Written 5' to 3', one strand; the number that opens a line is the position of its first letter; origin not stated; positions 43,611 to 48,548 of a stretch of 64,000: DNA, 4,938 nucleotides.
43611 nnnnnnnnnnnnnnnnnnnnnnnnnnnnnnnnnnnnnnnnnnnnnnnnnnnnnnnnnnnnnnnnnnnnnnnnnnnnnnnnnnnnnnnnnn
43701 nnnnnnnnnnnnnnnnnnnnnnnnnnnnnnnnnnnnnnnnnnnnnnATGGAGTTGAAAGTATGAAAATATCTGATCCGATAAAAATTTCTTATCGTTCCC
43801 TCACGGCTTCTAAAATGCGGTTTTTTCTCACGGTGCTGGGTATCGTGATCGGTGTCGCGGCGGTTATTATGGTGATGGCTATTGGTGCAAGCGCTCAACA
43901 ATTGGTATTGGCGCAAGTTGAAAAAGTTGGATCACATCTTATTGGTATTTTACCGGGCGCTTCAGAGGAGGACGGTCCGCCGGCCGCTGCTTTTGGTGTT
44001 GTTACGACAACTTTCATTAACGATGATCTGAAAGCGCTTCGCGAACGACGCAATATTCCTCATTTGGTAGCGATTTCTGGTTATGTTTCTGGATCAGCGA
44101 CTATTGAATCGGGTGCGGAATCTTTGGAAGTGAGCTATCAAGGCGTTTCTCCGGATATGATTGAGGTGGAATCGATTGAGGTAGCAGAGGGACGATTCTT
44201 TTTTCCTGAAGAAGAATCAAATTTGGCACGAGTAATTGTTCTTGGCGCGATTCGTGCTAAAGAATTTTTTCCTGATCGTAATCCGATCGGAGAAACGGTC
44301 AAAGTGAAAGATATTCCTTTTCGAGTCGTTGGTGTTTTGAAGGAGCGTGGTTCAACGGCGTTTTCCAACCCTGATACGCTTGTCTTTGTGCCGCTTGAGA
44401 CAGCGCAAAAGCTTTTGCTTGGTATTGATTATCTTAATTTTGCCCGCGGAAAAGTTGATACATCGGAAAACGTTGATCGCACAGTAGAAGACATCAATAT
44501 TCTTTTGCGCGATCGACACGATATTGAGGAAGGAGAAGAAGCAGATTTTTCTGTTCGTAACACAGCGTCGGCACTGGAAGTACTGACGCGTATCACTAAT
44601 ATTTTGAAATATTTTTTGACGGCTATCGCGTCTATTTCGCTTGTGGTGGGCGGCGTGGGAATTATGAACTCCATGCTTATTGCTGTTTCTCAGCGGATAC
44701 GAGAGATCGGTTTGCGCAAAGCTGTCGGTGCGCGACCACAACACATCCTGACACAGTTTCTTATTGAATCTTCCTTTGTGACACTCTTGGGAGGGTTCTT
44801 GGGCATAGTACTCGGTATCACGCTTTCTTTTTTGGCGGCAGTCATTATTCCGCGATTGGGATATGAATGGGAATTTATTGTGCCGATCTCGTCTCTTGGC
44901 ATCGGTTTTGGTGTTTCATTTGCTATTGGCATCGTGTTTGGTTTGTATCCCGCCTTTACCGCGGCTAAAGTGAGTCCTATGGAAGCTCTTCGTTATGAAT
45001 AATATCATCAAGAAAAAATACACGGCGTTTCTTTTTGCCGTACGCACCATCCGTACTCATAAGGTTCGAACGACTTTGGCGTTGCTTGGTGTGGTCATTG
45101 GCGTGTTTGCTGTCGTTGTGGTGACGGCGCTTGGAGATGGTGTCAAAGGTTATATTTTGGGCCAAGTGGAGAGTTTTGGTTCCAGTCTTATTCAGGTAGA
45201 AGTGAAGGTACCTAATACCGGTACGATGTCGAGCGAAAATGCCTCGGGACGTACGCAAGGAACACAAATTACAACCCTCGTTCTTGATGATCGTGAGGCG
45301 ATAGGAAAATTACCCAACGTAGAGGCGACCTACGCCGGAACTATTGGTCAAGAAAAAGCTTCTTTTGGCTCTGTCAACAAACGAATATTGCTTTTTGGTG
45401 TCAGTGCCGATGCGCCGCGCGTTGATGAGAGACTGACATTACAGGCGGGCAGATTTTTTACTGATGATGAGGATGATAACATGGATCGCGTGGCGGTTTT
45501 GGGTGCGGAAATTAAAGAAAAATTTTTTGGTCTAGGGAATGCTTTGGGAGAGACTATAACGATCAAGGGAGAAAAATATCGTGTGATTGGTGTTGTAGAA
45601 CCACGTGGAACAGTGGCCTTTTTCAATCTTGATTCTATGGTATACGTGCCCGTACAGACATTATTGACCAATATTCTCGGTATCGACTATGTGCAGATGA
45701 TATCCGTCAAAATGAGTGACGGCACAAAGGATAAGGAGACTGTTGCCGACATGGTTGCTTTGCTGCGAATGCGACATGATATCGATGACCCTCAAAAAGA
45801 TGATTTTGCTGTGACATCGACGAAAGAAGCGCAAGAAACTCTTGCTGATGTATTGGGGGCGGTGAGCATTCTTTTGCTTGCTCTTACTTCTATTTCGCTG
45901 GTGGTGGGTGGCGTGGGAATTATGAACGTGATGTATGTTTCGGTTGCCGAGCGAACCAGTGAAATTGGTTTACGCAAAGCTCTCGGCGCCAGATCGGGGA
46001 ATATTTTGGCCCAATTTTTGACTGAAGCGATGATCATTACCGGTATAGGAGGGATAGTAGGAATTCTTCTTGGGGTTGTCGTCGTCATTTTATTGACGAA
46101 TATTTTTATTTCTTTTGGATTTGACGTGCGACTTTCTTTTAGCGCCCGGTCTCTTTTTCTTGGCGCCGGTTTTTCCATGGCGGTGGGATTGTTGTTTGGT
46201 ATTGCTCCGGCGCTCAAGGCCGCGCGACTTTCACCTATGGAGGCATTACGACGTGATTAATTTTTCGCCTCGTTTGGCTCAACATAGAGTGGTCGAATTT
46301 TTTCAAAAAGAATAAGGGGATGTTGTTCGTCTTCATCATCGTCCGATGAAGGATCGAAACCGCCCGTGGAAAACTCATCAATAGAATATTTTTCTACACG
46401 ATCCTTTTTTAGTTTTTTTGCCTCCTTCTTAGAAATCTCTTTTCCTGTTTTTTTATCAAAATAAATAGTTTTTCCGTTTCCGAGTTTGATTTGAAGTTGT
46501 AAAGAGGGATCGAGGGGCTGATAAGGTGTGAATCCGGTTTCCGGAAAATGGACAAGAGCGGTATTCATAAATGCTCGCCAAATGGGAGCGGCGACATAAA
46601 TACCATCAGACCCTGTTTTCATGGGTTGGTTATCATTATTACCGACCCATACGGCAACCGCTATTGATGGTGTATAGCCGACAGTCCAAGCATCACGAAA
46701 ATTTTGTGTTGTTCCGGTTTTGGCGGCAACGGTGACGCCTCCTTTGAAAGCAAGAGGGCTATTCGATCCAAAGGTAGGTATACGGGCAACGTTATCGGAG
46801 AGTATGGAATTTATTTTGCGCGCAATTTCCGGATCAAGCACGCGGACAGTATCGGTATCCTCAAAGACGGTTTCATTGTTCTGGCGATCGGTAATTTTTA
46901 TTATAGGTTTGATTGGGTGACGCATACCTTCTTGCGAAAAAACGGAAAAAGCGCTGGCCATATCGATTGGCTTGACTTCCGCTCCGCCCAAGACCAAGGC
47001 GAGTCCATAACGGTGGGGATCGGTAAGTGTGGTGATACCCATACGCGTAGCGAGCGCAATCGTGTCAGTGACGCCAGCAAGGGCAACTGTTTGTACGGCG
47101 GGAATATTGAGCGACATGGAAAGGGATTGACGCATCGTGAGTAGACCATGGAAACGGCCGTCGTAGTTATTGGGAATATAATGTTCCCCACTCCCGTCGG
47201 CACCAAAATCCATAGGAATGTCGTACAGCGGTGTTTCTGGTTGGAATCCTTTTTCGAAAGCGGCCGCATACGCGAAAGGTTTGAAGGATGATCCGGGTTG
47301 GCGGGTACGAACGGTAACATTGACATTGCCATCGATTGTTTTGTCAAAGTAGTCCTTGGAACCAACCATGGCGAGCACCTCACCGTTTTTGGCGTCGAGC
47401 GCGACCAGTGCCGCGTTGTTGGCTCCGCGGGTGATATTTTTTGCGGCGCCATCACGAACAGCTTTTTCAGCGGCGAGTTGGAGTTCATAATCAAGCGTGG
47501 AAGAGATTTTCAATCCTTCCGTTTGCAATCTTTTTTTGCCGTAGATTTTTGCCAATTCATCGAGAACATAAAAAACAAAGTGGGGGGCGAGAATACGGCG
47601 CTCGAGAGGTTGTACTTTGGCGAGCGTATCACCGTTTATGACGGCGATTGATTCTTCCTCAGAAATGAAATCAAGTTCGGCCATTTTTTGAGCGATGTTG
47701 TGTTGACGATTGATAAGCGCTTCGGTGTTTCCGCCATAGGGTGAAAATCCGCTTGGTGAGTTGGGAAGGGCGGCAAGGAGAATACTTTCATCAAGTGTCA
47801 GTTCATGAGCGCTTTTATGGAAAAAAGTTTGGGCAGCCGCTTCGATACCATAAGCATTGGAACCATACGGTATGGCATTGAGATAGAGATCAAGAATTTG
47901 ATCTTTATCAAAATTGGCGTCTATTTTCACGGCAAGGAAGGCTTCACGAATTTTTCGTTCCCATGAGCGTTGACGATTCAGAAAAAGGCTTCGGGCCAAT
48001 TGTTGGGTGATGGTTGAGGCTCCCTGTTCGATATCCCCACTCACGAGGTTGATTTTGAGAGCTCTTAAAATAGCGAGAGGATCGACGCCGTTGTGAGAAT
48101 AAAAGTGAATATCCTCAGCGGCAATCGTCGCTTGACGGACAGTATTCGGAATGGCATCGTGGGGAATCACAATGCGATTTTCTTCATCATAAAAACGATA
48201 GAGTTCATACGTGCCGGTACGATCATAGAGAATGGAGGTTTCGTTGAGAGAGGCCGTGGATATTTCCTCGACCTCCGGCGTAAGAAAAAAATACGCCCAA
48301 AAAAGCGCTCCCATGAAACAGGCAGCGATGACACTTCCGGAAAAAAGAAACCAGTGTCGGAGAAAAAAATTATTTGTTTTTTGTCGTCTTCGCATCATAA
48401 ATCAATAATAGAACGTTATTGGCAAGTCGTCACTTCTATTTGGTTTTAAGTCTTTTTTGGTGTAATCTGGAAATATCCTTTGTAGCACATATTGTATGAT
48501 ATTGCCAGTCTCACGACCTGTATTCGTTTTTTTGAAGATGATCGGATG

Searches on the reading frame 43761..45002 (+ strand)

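Call 35: search_protein_families(library=pfam, proteins=[window:43761-45002:+], max_evalue=0.00001)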
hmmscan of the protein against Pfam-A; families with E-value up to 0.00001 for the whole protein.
window:43761-45002:+ (413 aa): 2 families
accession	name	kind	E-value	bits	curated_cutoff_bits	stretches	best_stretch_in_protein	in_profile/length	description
PF12704.14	MacB_PCD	-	3.5e-40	138.9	27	1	22-245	2-204/207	MacB-like periplasmic core domain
PF02687.27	FtsX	-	2.2e-18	66.9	25.5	1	288-406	2-120/120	FtsX-like permease C-terminal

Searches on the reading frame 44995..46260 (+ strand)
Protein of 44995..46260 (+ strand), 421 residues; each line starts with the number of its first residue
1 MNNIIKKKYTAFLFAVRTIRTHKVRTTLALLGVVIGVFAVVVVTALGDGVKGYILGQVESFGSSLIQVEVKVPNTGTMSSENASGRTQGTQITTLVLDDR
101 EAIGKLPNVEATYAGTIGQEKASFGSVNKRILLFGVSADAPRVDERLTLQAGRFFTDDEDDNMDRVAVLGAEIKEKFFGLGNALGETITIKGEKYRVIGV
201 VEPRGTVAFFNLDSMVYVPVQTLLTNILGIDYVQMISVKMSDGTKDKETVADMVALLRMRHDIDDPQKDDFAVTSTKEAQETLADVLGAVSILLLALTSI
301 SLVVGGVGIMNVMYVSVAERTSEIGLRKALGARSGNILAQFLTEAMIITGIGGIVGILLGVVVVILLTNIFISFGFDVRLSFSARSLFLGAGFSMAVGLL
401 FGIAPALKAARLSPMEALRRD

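Call 35: search_protein_families(library=pfam, proteins=[window:44995-46260:+], max_evalue=0.00001)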
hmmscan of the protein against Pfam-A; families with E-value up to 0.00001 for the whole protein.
window:44995-46260:+ (421 aa): 2 families
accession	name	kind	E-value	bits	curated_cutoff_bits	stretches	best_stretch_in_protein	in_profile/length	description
PF12704.14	MacB_PCD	-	5.4e-37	128.5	27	1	26-254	1-205/207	MacB-like periplasmic core domain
PF02687.27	FtsX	-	4.9e-20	72.2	25.5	1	298-414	4-120/120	FtsX-like permease C-terminal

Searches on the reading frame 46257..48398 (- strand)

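Call 35: search_protein_families(library=pfam, proteins=[window:46257-48398:-], max_evalue=0.00001)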
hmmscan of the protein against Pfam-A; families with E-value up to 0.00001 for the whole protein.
window:46257-48398:- (713 aa): 2 families
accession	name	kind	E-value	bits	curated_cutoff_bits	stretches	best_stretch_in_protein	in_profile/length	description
PF00912.28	Transgly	-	5.3e-60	202.3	27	1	68-239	7-177/178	Transglycosylase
PF00905.27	Transpeptidase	-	1.7e-25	90.3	22.1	1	330-611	2-298/299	Penicillin binding protein transpeptidase domain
